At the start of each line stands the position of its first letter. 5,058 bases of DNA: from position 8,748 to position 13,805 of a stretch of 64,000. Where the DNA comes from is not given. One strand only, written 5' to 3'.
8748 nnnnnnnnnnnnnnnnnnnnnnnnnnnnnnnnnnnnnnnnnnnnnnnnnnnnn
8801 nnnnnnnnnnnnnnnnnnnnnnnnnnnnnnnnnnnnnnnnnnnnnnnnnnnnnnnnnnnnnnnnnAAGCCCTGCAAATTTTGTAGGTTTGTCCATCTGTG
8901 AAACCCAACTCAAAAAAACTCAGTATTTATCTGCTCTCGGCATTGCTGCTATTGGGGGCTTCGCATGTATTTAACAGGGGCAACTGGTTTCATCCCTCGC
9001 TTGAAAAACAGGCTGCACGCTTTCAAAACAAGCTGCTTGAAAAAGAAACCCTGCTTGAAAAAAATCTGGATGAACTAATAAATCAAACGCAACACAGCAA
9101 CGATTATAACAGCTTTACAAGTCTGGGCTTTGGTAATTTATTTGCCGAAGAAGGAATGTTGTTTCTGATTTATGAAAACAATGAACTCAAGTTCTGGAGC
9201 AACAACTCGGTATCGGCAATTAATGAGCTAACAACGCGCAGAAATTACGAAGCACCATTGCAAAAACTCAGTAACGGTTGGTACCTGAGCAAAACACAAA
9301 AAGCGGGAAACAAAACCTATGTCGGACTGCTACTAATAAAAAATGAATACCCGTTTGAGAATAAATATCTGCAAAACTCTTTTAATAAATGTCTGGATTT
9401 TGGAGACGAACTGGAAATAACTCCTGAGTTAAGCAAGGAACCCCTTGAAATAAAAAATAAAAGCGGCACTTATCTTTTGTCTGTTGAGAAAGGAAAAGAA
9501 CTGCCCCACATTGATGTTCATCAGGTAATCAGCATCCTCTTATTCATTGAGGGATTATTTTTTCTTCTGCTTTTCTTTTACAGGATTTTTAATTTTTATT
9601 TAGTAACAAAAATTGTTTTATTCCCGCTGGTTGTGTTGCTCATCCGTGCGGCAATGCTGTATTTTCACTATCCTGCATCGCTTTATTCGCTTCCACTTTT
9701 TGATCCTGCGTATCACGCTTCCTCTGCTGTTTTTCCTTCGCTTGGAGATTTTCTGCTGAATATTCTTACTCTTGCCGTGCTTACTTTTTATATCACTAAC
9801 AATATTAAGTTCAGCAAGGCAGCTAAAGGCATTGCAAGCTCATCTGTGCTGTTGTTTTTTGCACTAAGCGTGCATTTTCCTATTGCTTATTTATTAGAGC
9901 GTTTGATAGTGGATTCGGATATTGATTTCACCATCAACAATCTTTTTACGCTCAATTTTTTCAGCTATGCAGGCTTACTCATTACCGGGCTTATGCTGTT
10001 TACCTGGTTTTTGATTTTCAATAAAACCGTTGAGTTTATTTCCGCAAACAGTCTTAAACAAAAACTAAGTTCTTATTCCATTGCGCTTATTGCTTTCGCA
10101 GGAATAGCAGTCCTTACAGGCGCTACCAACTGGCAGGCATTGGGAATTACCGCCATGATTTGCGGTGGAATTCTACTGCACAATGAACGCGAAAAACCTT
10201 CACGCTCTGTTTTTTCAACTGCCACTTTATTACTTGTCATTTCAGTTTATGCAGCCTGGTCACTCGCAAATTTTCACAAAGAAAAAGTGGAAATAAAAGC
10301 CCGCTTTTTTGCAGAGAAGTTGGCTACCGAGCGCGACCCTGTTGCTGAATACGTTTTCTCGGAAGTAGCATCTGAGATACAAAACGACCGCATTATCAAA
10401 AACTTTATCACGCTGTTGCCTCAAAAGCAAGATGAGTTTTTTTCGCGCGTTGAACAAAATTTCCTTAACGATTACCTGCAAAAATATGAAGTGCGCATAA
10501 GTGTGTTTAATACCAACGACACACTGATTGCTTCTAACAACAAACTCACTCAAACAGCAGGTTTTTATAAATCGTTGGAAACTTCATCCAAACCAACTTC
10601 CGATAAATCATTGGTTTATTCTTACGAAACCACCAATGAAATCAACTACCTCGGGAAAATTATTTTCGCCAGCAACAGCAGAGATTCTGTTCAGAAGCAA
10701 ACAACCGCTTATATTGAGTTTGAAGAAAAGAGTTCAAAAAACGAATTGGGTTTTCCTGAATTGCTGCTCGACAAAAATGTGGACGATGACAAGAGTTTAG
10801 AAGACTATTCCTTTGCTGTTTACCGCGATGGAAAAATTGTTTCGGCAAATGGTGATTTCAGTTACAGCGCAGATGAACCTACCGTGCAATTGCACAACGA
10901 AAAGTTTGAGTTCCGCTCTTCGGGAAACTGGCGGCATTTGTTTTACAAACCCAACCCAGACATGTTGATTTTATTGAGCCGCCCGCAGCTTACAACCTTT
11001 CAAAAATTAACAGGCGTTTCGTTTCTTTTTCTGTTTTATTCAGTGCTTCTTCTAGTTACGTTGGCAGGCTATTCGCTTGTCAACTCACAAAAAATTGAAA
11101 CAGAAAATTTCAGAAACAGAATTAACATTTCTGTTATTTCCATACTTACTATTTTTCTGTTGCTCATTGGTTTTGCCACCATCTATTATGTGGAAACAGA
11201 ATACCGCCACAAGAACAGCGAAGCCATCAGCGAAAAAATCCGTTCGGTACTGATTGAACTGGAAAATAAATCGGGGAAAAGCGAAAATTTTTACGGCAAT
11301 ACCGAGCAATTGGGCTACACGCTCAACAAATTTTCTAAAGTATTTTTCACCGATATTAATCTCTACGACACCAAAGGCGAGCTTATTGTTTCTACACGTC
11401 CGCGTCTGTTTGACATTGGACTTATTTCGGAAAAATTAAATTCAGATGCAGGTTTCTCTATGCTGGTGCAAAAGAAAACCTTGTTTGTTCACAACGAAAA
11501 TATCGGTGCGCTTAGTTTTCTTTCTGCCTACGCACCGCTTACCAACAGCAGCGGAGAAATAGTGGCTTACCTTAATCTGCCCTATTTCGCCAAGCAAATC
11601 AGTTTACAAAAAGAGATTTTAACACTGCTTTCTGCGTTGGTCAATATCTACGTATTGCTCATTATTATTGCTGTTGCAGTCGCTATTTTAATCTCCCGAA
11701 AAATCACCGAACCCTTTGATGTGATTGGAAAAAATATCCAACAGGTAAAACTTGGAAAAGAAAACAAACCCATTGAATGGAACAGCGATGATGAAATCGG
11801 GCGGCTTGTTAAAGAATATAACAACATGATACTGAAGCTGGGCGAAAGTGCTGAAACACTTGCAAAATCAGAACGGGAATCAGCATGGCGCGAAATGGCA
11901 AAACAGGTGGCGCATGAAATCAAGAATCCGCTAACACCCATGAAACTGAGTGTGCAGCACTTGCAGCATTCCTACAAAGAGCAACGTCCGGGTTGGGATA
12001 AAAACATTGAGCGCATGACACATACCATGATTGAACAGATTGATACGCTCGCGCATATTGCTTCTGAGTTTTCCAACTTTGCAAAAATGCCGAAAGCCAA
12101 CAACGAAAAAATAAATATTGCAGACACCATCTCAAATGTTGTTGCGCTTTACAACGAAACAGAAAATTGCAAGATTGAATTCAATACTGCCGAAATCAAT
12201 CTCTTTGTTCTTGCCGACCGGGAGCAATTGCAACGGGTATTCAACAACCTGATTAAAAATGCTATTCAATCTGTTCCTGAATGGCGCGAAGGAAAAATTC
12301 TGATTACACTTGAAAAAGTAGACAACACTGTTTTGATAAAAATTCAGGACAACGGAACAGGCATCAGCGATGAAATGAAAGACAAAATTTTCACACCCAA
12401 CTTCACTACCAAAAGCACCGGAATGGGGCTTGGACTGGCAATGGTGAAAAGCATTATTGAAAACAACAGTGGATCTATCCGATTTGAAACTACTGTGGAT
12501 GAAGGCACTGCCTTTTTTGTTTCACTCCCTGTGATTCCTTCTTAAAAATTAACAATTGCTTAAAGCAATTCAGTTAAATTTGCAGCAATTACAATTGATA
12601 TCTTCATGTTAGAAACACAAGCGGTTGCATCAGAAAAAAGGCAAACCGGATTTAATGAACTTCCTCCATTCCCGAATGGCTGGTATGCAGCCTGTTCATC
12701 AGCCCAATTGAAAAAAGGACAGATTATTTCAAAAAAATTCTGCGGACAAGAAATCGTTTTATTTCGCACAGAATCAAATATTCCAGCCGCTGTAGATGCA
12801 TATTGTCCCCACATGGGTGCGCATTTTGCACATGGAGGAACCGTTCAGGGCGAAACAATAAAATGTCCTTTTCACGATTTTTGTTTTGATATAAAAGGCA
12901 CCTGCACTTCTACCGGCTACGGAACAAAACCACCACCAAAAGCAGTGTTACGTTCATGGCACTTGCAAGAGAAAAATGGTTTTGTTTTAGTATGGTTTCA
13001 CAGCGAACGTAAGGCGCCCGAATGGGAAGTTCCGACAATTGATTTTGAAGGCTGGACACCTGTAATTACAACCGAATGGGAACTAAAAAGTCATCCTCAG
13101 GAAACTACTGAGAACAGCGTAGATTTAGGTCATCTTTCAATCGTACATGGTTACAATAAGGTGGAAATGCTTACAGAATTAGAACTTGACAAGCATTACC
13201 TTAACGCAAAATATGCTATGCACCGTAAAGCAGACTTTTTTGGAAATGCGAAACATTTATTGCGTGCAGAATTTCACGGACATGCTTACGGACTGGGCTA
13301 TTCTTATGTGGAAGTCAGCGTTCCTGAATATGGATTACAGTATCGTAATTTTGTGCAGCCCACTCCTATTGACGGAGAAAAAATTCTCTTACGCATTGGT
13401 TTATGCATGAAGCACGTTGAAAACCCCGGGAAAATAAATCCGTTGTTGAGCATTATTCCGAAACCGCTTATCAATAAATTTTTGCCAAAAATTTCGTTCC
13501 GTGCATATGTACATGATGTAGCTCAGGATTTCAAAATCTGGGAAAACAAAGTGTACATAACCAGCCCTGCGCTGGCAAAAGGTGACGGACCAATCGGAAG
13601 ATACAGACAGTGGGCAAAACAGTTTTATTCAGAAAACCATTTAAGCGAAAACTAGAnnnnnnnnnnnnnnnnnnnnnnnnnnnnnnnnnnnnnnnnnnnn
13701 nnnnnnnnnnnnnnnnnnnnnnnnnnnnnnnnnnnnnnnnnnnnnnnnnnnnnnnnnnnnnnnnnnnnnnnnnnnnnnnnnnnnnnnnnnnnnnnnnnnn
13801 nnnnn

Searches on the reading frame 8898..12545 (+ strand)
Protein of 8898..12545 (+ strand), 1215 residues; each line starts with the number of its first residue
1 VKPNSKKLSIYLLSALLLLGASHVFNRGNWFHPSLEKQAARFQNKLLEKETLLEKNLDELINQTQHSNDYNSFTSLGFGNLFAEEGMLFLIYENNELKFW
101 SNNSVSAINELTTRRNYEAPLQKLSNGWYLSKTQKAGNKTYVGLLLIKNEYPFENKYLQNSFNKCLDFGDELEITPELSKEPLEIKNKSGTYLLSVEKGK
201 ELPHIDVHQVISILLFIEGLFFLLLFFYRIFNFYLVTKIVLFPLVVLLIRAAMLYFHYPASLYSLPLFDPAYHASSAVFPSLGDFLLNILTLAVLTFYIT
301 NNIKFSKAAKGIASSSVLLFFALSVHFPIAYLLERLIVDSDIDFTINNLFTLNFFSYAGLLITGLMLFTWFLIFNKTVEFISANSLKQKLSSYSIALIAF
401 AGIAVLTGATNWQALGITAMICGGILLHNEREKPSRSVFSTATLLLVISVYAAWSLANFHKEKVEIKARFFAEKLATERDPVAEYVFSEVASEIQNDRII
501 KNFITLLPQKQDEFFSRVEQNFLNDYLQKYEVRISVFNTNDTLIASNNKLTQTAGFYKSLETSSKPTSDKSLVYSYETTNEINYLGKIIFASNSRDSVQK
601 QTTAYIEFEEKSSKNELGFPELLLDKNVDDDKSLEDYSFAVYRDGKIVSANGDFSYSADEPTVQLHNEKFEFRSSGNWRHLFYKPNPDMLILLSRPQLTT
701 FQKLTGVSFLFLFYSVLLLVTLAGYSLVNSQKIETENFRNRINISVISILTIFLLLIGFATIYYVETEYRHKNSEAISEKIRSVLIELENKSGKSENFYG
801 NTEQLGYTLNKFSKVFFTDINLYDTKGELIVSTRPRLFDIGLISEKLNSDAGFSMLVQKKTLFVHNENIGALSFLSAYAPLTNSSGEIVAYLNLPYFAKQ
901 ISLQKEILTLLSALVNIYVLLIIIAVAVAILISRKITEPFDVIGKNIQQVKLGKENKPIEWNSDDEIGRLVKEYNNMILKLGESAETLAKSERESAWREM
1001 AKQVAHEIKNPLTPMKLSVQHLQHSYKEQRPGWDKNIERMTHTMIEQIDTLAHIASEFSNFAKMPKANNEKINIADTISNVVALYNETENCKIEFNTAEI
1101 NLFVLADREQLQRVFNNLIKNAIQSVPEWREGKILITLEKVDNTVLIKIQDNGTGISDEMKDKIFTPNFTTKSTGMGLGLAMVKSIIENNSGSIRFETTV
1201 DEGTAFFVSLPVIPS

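Call 100: search_protein_families(library=pfam, proteins=[window:8898-12545:+], max_evalue=0.00001)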
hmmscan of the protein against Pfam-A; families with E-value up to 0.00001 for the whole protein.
window:8898-12545:+ (1215 aa): 3 families
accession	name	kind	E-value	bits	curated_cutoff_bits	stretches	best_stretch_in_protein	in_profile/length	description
PF02518.31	HATPase_c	-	2.3e-22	80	26.4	1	1107-1212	2-109/111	Histidine kinase-, DNA gyrase B-, and HSP90-like ATPase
PF14501.12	HATPase_c_5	-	2.8e-09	37.3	22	1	1110-1198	5-90/102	GHKL domain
PF00512.31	HisKA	-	2.4e-07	31.1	26.9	1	997-1064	2-63/66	His Kinase A (phospho-acceptor) domain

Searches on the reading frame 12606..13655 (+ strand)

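Call 100: search_protein_families(library=pfam, proteins=[window:12606-13655:+], max_evalue=0.00001)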
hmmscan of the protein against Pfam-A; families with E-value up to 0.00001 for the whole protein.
window:12606-13655:+ (349 aa): 2 families
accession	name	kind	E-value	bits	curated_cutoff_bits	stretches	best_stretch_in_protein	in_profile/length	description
PF19298.5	KshA_C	-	4.4e-29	102.5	23.3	1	129-341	1-207/207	3-Ketosteroid 9alpha-hydroxylase C-terminal domain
PF00355.32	Rieske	-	1.4e-19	70.2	20.3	1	26-102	2-77/88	Rieske [2Fe-2S] domain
